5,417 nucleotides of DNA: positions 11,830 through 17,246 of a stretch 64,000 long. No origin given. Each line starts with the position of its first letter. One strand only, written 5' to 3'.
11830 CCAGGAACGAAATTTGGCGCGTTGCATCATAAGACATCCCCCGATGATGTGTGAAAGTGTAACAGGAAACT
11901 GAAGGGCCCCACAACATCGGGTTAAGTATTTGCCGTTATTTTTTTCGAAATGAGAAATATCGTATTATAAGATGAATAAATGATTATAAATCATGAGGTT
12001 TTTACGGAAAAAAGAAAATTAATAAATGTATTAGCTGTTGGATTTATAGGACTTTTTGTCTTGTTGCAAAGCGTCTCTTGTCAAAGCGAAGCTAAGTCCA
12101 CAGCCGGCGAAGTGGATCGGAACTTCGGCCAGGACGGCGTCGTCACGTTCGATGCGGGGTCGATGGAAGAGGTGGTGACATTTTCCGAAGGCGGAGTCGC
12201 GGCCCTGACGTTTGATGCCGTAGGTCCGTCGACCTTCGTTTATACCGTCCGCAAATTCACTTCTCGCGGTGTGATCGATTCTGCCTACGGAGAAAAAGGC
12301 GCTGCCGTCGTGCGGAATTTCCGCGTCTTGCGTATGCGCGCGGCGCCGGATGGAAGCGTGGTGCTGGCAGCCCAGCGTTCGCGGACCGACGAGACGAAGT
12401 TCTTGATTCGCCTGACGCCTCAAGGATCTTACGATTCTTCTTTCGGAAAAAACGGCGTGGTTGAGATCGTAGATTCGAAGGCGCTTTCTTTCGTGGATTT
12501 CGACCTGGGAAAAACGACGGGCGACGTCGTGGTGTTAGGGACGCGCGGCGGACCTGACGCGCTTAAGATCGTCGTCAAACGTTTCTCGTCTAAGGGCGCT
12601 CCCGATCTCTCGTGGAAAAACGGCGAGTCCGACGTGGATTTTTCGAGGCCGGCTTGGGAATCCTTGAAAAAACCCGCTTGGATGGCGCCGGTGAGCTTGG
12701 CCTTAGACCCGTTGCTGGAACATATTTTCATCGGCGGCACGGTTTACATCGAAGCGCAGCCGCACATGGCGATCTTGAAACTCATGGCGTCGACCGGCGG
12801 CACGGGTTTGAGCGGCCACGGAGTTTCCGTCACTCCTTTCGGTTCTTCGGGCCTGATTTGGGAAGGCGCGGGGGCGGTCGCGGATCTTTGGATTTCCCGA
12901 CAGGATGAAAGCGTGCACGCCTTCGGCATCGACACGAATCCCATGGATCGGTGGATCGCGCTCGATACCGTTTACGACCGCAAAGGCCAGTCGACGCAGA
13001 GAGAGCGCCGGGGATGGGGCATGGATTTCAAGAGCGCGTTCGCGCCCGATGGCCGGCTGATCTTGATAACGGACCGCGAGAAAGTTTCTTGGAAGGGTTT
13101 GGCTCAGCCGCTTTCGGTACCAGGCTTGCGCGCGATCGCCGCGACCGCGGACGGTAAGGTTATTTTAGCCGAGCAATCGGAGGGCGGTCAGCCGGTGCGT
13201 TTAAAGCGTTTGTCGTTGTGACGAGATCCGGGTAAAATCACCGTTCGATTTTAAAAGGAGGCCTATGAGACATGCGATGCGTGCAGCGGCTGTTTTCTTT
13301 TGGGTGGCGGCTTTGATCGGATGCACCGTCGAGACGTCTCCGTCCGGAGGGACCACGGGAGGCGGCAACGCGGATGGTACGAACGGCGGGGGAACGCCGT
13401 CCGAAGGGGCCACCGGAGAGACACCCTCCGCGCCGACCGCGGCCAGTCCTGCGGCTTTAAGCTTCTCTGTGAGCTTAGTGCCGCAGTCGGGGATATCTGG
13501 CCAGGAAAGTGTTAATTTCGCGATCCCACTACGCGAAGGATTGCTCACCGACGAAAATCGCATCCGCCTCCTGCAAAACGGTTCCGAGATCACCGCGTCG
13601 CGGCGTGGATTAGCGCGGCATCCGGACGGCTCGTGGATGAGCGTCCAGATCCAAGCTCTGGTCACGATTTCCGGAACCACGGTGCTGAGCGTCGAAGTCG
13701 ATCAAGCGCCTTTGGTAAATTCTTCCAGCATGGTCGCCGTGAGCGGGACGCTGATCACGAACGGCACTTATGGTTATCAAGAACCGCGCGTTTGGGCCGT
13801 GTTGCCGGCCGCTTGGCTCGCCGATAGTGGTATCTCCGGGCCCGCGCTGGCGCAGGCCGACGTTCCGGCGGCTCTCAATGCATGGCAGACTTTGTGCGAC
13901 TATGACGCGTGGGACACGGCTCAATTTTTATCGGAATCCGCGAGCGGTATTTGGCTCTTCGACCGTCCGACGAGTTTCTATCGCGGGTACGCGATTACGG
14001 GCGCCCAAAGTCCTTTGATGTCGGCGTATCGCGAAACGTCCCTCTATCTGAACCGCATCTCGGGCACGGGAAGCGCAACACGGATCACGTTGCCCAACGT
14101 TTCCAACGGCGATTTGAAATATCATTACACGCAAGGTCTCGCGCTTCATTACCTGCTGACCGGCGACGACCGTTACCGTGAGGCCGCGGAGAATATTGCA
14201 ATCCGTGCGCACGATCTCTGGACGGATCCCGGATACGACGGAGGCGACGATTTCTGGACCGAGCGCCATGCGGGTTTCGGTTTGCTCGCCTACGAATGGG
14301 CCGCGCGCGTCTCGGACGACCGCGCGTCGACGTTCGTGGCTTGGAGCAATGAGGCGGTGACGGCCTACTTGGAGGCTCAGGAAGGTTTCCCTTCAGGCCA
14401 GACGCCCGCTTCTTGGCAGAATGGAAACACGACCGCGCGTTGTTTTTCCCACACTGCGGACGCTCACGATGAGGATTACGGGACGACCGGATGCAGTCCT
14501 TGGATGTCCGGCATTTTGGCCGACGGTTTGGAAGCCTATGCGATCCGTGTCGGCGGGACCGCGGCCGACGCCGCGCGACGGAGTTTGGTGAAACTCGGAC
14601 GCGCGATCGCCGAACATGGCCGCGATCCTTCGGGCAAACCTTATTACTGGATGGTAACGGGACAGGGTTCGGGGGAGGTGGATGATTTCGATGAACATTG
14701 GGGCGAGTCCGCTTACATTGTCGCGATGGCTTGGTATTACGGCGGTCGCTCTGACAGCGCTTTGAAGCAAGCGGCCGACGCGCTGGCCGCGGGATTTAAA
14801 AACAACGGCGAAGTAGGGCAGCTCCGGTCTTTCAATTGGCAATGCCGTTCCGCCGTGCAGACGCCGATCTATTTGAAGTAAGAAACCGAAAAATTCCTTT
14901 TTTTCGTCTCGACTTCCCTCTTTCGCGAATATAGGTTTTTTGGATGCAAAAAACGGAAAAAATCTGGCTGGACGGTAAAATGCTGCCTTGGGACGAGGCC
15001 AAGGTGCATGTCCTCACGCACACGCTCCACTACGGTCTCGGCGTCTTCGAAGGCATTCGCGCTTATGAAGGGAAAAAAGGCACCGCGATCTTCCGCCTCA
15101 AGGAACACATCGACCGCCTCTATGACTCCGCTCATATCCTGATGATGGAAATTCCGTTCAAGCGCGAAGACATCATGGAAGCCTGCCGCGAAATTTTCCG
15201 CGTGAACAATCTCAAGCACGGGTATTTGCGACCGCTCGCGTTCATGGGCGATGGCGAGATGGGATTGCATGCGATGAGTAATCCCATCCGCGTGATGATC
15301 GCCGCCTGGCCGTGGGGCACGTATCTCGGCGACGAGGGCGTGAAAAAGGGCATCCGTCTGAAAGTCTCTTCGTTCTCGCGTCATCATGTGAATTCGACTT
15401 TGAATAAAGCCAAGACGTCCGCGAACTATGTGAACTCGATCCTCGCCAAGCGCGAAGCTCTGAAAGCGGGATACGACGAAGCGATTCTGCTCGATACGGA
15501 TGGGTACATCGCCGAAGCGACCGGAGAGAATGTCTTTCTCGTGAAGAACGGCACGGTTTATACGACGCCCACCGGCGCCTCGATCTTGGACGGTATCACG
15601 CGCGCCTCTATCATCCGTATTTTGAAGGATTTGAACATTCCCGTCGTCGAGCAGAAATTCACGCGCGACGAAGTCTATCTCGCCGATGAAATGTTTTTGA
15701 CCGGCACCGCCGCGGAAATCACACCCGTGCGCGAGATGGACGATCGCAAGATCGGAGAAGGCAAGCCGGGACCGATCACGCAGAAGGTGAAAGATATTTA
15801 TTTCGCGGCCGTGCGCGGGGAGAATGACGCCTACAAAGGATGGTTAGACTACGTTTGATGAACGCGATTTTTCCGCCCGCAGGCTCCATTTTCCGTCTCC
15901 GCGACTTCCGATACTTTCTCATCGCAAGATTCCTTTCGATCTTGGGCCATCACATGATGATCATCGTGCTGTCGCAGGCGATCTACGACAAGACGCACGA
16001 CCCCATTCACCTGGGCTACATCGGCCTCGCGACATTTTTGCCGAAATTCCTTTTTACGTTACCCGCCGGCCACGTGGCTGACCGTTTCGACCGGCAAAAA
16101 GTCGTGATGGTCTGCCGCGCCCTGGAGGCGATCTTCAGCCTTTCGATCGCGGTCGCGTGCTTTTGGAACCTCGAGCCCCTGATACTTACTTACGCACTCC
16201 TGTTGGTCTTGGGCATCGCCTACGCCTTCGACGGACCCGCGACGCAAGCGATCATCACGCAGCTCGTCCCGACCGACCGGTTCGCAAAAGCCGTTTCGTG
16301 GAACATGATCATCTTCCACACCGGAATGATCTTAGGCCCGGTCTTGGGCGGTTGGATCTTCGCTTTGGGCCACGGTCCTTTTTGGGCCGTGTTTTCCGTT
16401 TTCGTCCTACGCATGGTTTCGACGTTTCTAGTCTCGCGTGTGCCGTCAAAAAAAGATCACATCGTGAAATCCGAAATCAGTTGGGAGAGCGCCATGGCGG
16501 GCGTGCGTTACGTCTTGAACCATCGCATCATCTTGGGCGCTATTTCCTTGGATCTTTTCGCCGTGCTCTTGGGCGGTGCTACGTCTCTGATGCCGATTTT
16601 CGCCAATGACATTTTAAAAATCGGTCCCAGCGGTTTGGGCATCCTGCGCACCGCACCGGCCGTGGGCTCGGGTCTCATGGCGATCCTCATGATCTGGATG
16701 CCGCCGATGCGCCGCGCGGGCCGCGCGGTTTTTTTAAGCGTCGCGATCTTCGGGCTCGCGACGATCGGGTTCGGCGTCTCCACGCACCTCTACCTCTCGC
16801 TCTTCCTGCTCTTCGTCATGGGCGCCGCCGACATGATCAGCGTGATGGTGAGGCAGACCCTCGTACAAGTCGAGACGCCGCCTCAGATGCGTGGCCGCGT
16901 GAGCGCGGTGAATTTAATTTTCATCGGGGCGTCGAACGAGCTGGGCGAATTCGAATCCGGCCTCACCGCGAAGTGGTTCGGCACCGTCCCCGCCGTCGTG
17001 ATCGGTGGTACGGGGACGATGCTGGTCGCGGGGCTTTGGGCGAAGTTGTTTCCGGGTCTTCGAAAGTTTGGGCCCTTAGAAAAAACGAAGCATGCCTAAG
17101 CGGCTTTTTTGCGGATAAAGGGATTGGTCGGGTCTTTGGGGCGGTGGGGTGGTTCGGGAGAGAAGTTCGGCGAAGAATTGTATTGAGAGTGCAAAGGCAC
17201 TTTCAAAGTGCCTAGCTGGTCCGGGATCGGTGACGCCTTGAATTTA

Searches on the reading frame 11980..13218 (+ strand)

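Call 19: search_protein_families(library=pfam, proteins=[window:11980-13218:+], max_evalue=0.01)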
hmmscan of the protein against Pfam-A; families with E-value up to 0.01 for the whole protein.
window:11980-13218:+ (413 aa): 1 family
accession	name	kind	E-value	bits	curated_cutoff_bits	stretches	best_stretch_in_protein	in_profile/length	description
PF17164.10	DUF5122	-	2.8e-05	24.7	27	0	123-155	2-36/36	Domain of unknown function (DUF5122) beta-propeller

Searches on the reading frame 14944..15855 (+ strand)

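Call 19: search_protein_families(library=pfam, proteins=[window:14944-15855:+], max_evalue=0.01)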
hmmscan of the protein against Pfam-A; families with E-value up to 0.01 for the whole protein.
window:14944-15855:+ (304 aa): 1 family
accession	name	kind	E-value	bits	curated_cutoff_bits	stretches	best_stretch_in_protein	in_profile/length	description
PF01063.24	Aminotran_4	-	5.6e-60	203.4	28.5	1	33-264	1-222/223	Amino-transferase class IV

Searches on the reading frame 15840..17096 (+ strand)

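Call 19: search_protein_families(library=pfam, proteins=[window:15840-17096:+], max_evalue=0.01)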
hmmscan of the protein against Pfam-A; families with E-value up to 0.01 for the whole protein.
window:15840-17096:+ (419 aa): 2 families
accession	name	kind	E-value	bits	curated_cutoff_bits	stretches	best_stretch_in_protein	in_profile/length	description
PF07690.21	MFS_1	-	5.7e-33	114.7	33.4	1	27-364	2-341/347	Major Facilitator Superfamily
PF05977.19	MFS_3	-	1.4e-30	106.7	27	1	18-399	7-388/524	Transmembrane secretion effector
